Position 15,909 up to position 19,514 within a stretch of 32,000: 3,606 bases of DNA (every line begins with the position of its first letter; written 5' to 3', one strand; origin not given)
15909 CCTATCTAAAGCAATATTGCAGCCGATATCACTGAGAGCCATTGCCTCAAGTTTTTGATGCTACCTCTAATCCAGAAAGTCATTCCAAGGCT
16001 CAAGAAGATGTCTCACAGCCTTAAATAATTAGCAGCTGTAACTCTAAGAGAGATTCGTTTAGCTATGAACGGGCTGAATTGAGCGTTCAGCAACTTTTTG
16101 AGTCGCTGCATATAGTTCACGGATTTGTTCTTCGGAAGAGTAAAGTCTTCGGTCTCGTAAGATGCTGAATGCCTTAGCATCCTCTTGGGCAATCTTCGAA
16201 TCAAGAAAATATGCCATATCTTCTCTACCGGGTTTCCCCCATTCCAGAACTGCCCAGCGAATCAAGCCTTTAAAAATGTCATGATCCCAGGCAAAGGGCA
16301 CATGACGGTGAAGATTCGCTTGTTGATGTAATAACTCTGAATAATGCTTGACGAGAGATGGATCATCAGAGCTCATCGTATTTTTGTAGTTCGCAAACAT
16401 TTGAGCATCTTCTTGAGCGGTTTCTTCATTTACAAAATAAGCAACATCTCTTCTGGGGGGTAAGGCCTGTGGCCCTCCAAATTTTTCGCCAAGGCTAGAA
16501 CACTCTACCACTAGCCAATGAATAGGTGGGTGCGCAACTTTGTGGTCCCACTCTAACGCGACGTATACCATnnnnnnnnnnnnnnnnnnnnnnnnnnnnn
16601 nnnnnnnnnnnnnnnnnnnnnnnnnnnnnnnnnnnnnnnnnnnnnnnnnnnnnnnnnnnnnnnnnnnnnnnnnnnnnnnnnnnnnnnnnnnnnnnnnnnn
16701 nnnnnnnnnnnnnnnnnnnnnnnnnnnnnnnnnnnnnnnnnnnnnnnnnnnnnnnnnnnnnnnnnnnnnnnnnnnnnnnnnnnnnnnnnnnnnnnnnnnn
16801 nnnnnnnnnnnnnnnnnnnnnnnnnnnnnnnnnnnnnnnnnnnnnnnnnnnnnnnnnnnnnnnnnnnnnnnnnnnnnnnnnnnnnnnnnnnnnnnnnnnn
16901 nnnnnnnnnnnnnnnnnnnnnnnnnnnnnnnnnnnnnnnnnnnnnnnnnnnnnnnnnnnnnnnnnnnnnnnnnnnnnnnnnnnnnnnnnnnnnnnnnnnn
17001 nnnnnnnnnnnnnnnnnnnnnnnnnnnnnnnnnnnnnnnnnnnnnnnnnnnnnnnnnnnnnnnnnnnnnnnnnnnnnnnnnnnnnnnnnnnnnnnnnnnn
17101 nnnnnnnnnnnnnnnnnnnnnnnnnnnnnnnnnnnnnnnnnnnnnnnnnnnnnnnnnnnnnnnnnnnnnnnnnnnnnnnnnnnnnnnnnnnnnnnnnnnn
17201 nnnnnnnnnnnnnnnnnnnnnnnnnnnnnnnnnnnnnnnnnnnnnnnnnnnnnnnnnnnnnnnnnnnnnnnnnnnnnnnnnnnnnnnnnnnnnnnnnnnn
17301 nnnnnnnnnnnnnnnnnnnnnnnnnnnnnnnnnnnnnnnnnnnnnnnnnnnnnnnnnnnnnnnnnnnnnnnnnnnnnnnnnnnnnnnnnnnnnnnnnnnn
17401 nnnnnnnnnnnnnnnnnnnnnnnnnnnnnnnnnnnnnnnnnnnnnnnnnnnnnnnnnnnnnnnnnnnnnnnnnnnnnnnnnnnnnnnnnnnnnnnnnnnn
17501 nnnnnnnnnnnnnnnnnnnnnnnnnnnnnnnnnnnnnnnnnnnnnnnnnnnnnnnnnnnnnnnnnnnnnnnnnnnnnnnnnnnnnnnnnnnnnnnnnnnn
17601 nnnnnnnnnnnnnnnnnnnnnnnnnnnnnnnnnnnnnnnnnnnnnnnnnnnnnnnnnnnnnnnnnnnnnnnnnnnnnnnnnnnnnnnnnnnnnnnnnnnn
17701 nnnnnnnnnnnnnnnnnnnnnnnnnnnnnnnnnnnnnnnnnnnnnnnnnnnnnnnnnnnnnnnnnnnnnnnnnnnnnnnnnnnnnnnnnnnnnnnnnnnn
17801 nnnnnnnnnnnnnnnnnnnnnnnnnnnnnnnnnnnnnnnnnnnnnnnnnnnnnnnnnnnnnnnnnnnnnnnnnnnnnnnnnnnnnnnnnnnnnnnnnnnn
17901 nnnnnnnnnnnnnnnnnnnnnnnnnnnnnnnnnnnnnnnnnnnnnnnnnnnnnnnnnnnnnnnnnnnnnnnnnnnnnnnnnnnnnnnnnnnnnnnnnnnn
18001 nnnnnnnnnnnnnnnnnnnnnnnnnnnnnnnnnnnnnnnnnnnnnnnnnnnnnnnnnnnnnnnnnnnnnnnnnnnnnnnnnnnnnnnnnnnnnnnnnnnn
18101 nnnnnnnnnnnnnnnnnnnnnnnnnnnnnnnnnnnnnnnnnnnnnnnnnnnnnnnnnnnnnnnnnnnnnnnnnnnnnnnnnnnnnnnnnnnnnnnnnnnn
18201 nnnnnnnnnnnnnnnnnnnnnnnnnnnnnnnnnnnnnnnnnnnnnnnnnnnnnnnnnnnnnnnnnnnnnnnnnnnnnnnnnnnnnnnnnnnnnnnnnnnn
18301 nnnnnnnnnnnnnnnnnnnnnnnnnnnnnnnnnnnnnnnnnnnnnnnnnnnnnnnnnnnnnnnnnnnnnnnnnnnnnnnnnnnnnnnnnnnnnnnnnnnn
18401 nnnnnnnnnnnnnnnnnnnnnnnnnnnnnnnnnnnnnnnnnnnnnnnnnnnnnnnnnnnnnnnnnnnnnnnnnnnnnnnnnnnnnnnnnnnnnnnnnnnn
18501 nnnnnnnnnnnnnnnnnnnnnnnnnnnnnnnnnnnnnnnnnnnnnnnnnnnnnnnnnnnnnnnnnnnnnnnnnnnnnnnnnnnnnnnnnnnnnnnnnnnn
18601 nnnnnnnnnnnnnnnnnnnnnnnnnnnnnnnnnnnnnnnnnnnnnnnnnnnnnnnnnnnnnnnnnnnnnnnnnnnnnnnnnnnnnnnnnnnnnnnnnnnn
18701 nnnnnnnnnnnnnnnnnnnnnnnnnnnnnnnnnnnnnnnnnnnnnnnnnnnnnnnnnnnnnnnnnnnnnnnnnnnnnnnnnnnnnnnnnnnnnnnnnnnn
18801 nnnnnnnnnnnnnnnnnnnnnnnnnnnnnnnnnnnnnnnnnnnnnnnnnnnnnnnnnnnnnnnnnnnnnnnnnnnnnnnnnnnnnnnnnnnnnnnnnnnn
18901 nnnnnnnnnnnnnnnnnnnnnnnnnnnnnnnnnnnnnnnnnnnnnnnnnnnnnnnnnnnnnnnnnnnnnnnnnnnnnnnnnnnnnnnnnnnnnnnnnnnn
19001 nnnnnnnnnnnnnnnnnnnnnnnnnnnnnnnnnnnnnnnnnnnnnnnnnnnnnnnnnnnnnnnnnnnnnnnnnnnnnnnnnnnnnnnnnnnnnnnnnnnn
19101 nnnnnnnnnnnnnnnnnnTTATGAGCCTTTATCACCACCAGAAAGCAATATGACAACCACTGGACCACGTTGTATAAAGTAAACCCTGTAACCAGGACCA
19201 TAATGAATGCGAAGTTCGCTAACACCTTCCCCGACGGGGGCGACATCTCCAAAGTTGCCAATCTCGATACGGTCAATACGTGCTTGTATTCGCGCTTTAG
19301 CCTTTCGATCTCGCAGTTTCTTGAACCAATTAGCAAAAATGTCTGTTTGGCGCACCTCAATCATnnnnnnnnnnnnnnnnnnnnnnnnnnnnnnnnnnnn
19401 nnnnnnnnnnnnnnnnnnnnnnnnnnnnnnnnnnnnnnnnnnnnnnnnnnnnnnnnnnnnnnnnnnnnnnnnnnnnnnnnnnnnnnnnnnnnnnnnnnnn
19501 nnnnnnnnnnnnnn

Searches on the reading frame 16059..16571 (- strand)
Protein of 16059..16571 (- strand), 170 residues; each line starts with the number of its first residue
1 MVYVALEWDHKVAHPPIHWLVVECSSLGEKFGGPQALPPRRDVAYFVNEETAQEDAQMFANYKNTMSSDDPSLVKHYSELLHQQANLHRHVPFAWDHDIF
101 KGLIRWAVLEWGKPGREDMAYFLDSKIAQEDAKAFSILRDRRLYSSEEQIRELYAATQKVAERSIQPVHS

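Call 19: search_protein_families(library=pfam, proteins=[window:16059-16571:-], max_evalue=0.01)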
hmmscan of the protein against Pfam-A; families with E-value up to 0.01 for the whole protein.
window:16059-16571:- (170 aa): 1 family
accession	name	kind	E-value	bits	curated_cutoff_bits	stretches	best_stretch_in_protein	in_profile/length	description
PF17171.9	GST_C_6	-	0.006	16.7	28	0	43-91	15-61/64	Glutathione S-transferase, C-terminal domain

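Call 71: search_protein_families(library=ncbifam, proteins=[window:16059-16571:-], max_evalue=0.01)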
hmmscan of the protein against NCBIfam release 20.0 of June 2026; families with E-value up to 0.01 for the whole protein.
window:16059-16571:- (170 aa): 0 families

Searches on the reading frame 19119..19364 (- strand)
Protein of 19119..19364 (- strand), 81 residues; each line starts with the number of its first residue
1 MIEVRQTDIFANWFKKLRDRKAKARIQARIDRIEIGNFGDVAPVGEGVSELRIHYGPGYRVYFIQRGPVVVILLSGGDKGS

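Call 19: search_protein_families(library=pfam, proteins=[window:19119-19364:-], max_evalue=0.01)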
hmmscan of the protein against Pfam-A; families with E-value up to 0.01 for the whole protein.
window:19119-19364:- (81 aa): 1 family
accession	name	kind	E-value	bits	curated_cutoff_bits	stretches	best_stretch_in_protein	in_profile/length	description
PF05973.20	Gp49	-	0.00083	19.8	23.9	1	13-80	2-73/90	Phage derived protein Gp49-like (DUF891)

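Call 71: search_protein_families(library=ncbifam, proteins=[window:19119-19364:-], max_evalue=0.01)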
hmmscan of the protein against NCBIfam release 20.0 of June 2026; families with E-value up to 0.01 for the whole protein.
window:19119-19364:- (81 aa): 1 family
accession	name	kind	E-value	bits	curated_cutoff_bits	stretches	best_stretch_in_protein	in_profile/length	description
TIGR02683.1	upstrm_HI1419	hypoth_equivalog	2e-34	117.8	62.85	1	3-80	2-79/95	type II toxin-antitoxin system RelE/ParE family toxin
